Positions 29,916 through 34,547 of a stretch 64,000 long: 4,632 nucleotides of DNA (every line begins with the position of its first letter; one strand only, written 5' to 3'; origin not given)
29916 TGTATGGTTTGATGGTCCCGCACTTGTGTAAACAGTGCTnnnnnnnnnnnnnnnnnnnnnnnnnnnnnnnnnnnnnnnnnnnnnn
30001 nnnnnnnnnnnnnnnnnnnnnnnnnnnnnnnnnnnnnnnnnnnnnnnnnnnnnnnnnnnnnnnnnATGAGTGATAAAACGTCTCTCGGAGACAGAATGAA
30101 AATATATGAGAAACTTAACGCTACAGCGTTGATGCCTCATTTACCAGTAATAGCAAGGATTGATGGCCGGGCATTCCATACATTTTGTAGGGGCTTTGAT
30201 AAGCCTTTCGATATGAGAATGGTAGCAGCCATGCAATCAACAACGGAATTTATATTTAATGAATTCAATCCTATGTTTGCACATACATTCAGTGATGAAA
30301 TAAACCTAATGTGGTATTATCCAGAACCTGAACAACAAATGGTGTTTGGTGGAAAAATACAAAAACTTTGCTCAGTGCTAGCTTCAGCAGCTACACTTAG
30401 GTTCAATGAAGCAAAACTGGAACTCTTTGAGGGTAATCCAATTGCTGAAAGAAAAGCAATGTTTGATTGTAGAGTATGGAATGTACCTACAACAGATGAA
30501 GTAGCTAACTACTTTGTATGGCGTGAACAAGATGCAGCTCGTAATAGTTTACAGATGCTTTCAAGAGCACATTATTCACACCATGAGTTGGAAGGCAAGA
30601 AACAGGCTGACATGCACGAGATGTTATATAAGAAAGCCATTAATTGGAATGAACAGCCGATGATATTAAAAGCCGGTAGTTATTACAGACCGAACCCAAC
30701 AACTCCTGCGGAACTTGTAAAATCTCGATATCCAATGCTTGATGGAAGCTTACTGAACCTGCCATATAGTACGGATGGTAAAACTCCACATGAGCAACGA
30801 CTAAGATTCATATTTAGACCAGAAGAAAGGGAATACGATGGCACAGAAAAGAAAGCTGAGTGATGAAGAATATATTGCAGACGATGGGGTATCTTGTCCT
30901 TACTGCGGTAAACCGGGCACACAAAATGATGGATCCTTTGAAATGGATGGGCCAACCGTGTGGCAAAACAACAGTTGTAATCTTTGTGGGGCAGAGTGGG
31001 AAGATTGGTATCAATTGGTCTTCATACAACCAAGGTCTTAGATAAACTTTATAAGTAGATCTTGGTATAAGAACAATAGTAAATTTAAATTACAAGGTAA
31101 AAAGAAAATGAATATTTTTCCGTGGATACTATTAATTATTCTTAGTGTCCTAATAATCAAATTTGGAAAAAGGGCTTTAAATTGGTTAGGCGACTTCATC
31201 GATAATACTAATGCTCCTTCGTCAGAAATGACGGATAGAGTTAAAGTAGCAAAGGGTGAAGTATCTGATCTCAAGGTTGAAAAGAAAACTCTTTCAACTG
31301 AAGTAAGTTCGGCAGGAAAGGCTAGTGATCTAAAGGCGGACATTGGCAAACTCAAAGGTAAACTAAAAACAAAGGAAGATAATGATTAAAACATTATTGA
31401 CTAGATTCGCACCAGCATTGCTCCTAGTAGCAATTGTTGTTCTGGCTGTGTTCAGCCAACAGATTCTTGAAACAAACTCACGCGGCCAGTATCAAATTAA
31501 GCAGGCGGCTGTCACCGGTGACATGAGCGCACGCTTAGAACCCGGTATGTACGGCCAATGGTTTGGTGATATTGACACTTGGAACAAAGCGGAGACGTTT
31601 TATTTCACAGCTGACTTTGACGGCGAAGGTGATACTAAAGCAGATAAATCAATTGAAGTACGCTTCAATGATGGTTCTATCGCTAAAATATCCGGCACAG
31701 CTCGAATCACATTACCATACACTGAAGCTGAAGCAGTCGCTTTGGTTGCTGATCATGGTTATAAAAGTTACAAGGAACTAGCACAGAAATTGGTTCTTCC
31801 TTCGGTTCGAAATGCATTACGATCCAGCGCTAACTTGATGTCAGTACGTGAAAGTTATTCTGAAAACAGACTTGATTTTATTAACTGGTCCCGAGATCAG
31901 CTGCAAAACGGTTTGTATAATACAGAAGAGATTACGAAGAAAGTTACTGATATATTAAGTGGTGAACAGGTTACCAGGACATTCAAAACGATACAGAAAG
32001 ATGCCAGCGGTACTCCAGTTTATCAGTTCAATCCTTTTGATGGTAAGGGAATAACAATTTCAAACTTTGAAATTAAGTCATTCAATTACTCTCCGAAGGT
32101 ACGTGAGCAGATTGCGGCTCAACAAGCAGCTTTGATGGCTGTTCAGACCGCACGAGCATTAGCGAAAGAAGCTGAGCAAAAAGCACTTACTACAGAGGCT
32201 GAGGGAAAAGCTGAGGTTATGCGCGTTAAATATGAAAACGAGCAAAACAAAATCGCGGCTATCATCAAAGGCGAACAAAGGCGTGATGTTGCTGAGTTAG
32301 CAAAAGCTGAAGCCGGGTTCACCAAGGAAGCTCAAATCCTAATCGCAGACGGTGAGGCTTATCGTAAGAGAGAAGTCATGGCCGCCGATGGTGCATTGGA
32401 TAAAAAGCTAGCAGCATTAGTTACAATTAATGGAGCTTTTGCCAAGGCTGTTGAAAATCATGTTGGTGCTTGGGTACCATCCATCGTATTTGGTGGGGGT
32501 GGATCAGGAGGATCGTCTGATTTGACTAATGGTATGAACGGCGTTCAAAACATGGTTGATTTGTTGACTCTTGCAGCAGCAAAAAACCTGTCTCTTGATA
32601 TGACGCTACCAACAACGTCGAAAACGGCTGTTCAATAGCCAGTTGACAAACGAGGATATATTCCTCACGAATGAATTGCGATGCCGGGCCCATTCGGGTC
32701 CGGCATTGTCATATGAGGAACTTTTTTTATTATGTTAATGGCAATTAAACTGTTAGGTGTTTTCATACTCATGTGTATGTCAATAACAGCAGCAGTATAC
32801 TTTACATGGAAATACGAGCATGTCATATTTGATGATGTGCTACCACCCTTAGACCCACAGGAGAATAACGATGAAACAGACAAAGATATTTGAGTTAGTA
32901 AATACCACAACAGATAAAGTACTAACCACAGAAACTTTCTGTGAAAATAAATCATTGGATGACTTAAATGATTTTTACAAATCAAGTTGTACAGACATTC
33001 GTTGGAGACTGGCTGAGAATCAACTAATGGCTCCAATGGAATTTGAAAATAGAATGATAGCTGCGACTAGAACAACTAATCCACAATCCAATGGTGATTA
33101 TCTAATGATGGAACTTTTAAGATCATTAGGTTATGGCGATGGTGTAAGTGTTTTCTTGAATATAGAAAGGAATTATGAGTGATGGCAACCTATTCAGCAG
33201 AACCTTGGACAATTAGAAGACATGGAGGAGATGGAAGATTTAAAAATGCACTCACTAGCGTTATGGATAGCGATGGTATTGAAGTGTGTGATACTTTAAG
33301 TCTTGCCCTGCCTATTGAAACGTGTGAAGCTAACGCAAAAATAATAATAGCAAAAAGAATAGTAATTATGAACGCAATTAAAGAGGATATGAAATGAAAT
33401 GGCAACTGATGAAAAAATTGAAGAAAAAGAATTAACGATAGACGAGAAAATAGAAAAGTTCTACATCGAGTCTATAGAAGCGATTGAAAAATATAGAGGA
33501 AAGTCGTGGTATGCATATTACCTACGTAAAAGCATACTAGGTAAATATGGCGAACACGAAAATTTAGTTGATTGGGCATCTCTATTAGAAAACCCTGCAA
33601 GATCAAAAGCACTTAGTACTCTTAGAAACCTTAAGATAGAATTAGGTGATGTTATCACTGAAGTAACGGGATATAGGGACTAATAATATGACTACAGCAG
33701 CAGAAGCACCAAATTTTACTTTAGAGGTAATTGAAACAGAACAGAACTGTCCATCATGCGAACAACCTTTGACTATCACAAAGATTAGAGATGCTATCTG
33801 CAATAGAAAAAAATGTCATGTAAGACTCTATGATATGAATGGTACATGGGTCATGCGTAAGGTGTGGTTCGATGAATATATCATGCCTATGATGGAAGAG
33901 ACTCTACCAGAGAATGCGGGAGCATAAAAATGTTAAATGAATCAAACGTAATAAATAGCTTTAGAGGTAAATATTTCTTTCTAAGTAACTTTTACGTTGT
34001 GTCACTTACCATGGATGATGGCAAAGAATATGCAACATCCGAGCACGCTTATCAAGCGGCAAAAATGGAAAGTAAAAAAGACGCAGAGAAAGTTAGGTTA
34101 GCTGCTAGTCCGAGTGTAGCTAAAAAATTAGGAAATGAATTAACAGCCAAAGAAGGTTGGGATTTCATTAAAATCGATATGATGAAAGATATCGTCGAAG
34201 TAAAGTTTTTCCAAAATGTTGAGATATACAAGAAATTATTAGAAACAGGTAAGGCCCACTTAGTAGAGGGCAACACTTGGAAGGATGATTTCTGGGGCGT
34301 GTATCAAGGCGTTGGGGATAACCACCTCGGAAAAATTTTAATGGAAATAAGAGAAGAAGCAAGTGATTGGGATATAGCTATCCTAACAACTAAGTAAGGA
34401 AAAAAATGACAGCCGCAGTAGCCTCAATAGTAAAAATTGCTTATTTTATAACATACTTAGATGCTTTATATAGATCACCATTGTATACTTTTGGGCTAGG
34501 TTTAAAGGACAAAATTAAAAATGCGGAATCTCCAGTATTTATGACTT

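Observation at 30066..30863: Thg1-like 3'-5' nucleotidyltransferase in a phage that also encodes tRNA-His with a templated G-1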

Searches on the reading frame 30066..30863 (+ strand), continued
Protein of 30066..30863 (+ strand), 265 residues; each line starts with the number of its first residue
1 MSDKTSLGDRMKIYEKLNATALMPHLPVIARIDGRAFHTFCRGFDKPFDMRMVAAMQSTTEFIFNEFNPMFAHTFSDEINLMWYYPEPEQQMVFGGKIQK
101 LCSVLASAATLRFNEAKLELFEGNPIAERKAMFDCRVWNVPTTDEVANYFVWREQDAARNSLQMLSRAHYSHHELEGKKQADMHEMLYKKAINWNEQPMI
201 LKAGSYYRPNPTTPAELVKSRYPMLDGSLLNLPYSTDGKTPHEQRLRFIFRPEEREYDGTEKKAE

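Call 43: predict_structure(alignment_id=A1)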
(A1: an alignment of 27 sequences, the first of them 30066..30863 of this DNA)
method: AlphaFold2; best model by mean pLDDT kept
length: 265 residues; sequences in the alignment: 27
mean_pLDDT: 85.7   pTM: 0.83
mean pLDDT of the five models: 85.7, 84.7, 84.4, 84.0, 82.5
residues with pLDDT >= 90: 195; 70-90: 27; 50-70: 11; < 50: 32
segments of 3 or more residues with pLDDT < 50: 215-235, 255-265
pLDDT, mean of each block of 10 residues (from residue 1): 86 94 97 95 93 96 95 95 95 95 98 97 94 98 95 92 96 97 97 92 86 49 35 57 76 52 39
secondary structure, 60 per line:
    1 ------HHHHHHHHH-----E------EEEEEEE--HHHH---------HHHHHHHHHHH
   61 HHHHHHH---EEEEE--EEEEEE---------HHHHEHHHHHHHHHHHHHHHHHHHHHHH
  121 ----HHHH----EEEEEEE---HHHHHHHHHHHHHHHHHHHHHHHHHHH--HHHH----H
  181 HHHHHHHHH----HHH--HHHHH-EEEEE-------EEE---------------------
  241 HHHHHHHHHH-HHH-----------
elements in order: H7-15 E28-34 H37-40 H50-67 E71-75 E78-83 H93-96 H98-120 H125-128 E133-139 H143-169 H172-175 H180-189 H199-203 E205-209 E217-219 H241-250

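Call 44: find_encoding_contigs(protein=P0001, flank=3000, max_places=3)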
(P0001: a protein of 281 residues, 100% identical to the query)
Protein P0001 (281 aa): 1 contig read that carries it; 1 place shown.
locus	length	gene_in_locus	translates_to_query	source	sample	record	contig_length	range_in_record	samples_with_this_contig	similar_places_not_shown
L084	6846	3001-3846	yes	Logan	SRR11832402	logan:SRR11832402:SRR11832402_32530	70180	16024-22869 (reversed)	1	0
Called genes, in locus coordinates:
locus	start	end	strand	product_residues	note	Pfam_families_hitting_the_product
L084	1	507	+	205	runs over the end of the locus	-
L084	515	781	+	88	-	-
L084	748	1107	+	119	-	-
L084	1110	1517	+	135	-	-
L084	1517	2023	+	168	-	-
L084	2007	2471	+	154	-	-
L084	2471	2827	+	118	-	-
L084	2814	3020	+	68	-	-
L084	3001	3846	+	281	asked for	PF04446:Thg1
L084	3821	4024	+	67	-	-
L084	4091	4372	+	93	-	-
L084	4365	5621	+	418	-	PF01145:Band_7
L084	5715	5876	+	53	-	-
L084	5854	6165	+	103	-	-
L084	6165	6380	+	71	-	-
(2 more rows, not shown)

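Call 46: fold_search(model_id=the predicted structure, library=pdb)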
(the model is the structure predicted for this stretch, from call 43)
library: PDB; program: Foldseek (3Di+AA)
matches with E <= 10: 413; with E <= 0.001: 32
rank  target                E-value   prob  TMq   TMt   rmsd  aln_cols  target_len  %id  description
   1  4kgm_A                4.3e-18  1.00  0.65  0.75   8.5       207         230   39  Bacterial tRNA(HIS) Guanylyltransferase (Thg1)-Like Protein in complex with ATP (released 2013-08-14)
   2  4kgm_B                5.1e-18  1.00  0.66  0.76   8.5       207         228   39  Bacterial tRNA(HIS) Guanylyltransferase (Thg1)-Like Protein in complex with ATP (released 2013-08-14)
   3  4kgm_C                4.8e-17  1.00  0.63  0.73   8.5       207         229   38  Bacterial tRNA(HIS) Guanylyltransferase (Thg1)-Like Protein in complex with ATP (released 2013-08-14)
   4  4kgm_D                1.9e-16  1.00  0.61  0.71   8.8       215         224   35  Bacterial tRNA(HIS) Guanylyltransferase (Thg1)-Like Protein in complex with ATP (released 2013-08-14)
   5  4kgk_A                2.2e-15  1.00  0.58  0.72   8.9       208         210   35  Bacterial tRNA(HIS) Guanylyltransferase (Thg1)-Like Protein in complex with GTP (released 2013-08-14)
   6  4kgk_D                2.3e-15  1.00  0.57  0.71   8.1       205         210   35  Bacterial tRNA(HIS) Guanylyltransferase (Thg1)-Like Protein in complex with GTP (released 2013-08-14)
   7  4kgk_B                3.2e-15  1.00  0.60  0.72   8.2       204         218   36  Bacterial tRNA(HIS) Guanylyltransferase (Thg1)-Like Protein in complex with GTP (released 2013-08-14)
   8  4kgk_C                1.0e-14  1.00  0.58  0.73   8.8       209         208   34  Bacterial tRNA(HIS) Guanylyltransferase (Thg1)-Like Protein in complex with GTP (released 2013-08-14)
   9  3wbz_B                5.8e-14  1.00  0.66  0.72   8.9       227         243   25  Crystal structure of C. albicans tRNA(His) guanylyltransferase (Thg1) with ATP (released 2013-12-18)
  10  3wc1_A                8.2e-14  1.00  0.64  0.71   9.1       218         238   24  Crystal structure of C. albicans tRNA(His) guanylyltransferase (Thg1) with a G-1 deleted tRNA(His) (released 2013-12-18)
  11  3wbz_H                1.3e-13  1.00  0.65  0.66   9.0       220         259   24  Crystal structure of C. albicans tRNA(His) guanylyltransferase (Thg1) with ATP (released 2013-12-18)
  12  3wbz_C                1.6e-13  1.00  0.65  0.65   9.0       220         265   24  Crystal structure of C. albicans tRNA(His) guanylyltransferase (Thg1) with ATP (released 2013-12-18)
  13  3wc0_E                1.6e-13  1.00  0.66  0.73   8.9       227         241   25  Crystal structure of C. albicans tRNA(His) guanylyltransferase (Thg1) with GTP (released 2013-12-18)
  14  3wbz_A                2.1e-13  1.00  0.67  0.72   7.0       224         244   24  Crystal structure of C. albicans tRNA(His) guanylyltransferase (Thg1) with ATP (released 2013-12-18)
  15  3wc0_F                3.1e-13  1.00  0.66  0.72   9.0       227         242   25  Crystal structure of C. albicans tRNA(His) guanylyltransferase (Thg1) with GTP (released 2013-12-18)
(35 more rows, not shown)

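Call 62: find_related_loci(query=A1, collection=genome_contigs, flank=5000)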
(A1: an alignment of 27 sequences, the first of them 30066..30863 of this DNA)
Query A1 (265 aa) in genome_contigs; peptide patterns used: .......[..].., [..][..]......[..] (x = any residue, [..] = any of these).
600 stretches matched a pattern (row limit reached: there are more); 547 encode a relative of the query (tblastn E <= 1e-3); the best 80 are kept; 80 distinct loci.
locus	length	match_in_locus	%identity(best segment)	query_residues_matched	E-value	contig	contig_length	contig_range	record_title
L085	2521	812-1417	49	1-206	5e-62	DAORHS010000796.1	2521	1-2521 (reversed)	MAG TPA_asm: Prosthecobacter sp. isolate AMR_MDS_5598 NODE_13415_length_2521_cov_3.354420, whole genome shotgun sequence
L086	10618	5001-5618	48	1-208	2e-61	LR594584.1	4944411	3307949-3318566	Gemmataceae bacterium isolate CJuql4 genome assembly, scaffold: Scf2, whole genome shotgun sequence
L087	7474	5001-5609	48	6-208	3e-60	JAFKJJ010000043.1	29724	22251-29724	MAG: Planctomycetota bacterium isolate SCN18_26_2_15_R2_P_68_10 SCN18_26_2_15_R2_P_scaffold_1243, whole genome shotgun s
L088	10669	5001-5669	45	1-233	1e-60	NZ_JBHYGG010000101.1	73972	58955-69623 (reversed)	MAG: Gemmata sp. isolate SAMS01UC_bin-009 SAMS01UC_bin-009_c19, whole genome shotgun sequence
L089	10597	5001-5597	49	7-206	8e-60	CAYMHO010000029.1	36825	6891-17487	MAG TPA_asm: uncultured Fimbriiglobus sp. isolate SRP302895_co1_12 genome assembly, contig: NODE_2008_length_36825_cov_1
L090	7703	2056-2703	47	6-217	2e-59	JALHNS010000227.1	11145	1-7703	MAG: Gemmata sp. isolate Bin_69_sub c_000000021555, whole genome shotgun sequence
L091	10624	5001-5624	45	1-208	1e-58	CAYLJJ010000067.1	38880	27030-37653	MAG TPA_asm: uncultured Nannocystaceae bacterium isolate binchicken_co141_483 genome assembly, contig: NODE_4576_length_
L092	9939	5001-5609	46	6-208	4e-58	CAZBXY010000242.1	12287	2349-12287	MAG TPA_asm: uncultured Frigoriglobus sp. isolate SRP287051_co2_76 genome assembly, contig: NODE_8959_length_12287_cov_1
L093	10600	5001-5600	47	7-206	7e-58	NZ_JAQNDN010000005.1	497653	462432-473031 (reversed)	Nannocystis radixulma strain NCELM 000011Farrow, whole genome shotgun sequence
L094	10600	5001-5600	47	7-206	1e-57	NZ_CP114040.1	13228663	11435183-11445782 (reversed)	Nannocystis punicea strain FL3 chromosome, complete genome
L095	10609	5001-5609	45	6-208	2e-57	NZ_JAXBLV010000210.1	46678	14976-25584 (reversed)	Gemmata algarum strain JC673 JC673_contig_210, whole genome shotgun sequence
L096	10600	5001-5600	47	7-206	1e-56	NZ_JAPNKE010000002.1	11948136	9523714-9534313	Nannocystis pusilla strain Na p29 contig_2, whole genome shotgun sequence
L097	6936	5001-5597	46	7-206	6e-57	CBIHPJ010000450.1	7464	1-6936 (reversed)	MAG TPA_asm: uncultured Myxococcales bacterium isolate SRR18156209_binner23_Refined_20 genome assembly, contig: ERZ27336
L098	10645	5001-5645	44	6-217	3e-56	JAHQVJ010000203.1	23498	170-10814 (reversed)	MAG: Myxococcales bacterium isolate MAG.005 Posi_005-P61460, whole genome shotgun sequence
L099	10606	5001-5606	48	4-206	5e-56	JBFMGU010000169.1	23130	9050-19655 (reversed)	MAG: Myxococcota bacterium isolate MAG305 MAG305_169, whole genome shotgun sequence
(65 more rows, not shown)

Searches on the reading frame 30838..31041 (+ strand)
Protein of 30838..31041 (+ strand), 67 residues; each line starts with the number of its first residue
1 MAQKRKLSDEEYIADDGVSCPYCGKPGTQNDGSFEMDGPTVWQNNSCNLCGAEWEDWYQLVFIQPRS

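Call 31: search_protein_families(library=pfam, proteins=[window:30838-31041:+], max_evalue=0.01)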
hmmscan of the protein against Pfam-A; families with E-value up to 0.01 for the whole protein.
window:30838-31041:+ (67 aa): 2 families
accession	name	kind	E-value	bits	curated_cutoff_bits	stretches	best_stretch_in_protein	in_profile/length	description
PF13248.11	Zn_ribbon_3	-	0.0042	16.9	27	0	18-26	3-11/26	zinc-ribbon domain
PF24460.1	DUF7575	-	0.006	16.4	28.5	0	15-26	1-12/28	Domain of unknown function (DUF7575)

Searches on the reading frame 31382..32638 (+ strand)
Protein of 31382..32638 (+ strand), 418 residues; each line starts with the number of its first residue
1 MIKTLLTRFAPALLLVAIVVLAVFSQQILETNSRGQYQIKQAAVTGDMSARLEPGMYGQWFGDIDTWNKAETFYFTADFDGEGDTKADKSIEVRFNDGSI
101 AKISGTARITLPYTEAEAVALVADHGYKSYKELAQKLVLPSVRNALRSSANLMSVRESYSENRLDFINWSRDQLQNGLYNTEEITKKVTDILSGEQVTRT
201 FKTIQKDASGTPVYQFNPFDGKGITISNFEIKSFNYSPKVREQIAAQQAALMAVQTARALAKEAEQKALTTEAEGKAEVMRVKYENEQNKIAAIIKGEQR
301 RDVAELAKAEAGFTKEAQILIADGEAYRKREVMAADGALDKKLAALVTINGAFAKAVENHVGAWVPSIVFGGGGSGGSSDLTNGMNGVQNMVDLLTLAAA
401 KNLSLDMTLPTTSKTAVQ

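Call 18: search_protein_families(library=phrogs, proteins=[window:31382-32638:+], max_evalue=0.001)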
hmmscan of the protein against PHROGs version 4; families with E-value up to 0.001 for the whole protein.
window:31382-32638:+ (418 aa): 2 families
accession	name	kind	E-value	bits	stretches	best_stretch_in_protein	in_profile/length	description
phrog_11908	-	unknown function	1.5e-52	179.9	1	12-407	6-427/430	-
phrog_200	-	other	2.2e-05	24.7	1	9-307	84-297/379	lipoprotein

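Call 31: search_protein_families(library=pfam, proteins=[window:31382-32638:+], max_evalue=0.01)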
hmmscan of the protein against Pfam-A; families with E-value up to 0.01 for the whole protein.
window:31382-32638:+ (418 aa): 1 family
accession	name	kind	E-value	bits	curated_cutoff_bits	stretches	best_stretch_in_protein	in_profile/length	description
PF01145.31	Band_7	-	4e-10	40.5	23.6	1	81-266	49-174/176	SPFH domain / Band 7 family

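Call 58: search_dna_similar(query=window:31382-32638:+, collection=phages, mode=protein, max_rows=12)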
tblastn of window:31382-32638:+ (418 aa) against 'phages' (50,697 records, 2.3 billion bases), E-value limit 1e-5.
Records with a match: 40; places in all: 40; records where one place covers at least 80% of the query: 3.
Best place of each record, by identity: <60% 40.
By first word of the organism name: Bacteroides 19; Vibrio 13; Sinorhizobium 2; Pseudomonas 2; Aeromonas 2; uncultured 1; Kehishuvirus 1.
By host as written in the record: Bacteroides intestinalis DSM 108646 17; Vibrio harveyi BAA-1116 4; Vibrio parahaemolyticus ATCC 33844 3; Sinorhizobium meliloti 2; Bacteroides intestinalis APC919/174 2; Vibrio campbellii BB120 2; Vibrio anguillarum PF4 2; - 1; and 7 more.
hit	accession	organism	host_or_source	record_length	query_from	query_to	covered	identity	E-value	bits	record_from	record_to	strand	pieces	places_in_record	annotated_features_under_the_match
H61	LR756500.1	uncultured phage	metagenomic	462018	24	409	92%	35.6%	5e-50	187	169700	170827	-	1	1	record has no annotation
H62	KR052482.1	Sinorhizobium phage phiN3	Sinorhizobium meliloti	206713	46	409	87%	28.1%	6e-8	61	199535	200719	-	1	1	membrane protease subunit stomatin/prohibitin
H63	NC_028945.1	Sinorhizobium phage phiN3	Sinorhizobium meliloti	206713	46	409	87%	28.1%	6e-8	61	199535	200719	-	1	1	membrane protease subunit stomatin/prohibitin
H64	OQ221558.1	Bacteroides phage PhiCrAssBcn23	Bacteroides intestinalis DSM 108646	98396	39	370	79%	29.3%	3e-26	117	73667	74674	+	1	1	SPFH-domain/band7-family protein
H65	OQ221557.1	Bacteroides phage PhiCrAssBcn22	Bacteroides intestinalis DSM 108646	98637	39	370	79%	29.3%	3e-26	117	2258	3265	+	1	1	SPFH-domain/band7-family protein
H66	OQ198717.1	Kehishuvirus sp. 'tikkala'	Bacteroides cellulosilyticus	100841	39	370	79%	29.3%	4e-26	117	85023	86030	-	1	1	SPFH-domain/band7-family protein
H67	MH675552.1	Bacteroides phage crAss001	Bacteroides intestinalis APC919/174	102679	39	370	79%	29.3%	5e-26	116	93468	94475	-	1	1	SPFH-domain/band7-family protein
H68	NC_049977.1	Bacteroides phage crAss001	Bacteroides intestinalis APC919/174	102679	39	370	79%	29.3%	5e-26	116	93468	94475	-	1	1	SPFH-domain/band7-family protein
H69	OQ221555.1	Bacteroides phage PhiCrAssBcn20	Bacteroides intestinalis DSM 108646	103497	39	370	79%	29.3%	5e-26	116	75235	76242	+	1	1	SPFH-domain/band7-family protein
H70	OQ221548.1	Bacteroides phage PhiCrAssBcn13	Bacteroides intestinalis DSM 108646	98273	39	370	79%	29.3%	1e-25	115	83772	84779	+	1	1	SPFH-domain/band7-family protein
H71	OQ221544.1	Bacteroides phage PhiCrAssBcn9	Bacteroides intestinalis DSM 108646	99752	39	370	79%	29.3%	1e-25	115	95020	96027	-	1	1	SPFH-domain/band7-family protein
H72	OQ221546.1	Bacteroides phage PhiCrAssBcn11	Bacteroides intestinalis DSM 108646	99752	39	370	79%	29.3%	1e-25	115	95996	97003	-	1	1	SPFH-domain/band7-family protein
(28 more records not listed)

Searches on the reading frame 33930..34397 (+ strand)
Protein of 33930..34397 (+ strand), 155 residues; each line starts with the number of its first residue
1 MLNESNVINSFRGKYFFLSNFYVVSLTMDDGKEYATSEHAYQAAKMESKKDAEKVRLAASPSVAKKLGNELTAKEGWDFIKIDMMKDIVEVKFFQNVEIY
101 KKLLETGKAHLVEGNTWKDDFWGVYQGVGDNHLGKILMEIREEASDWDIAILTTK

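Call 31: search_protein_families(library=pfam, proteins=[window:33930-34397:+], max_evalue=0.01)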
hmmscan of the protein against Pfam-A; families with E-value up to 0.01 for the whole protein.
window:33930-34397:+ (155 aa): 1 family
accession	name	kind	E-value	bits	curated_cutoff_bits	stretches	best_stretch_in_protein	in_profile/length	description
PF08719.17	NADAR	-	8.6e-28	98.1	35.1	1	14-143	9-161/163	NADAR domain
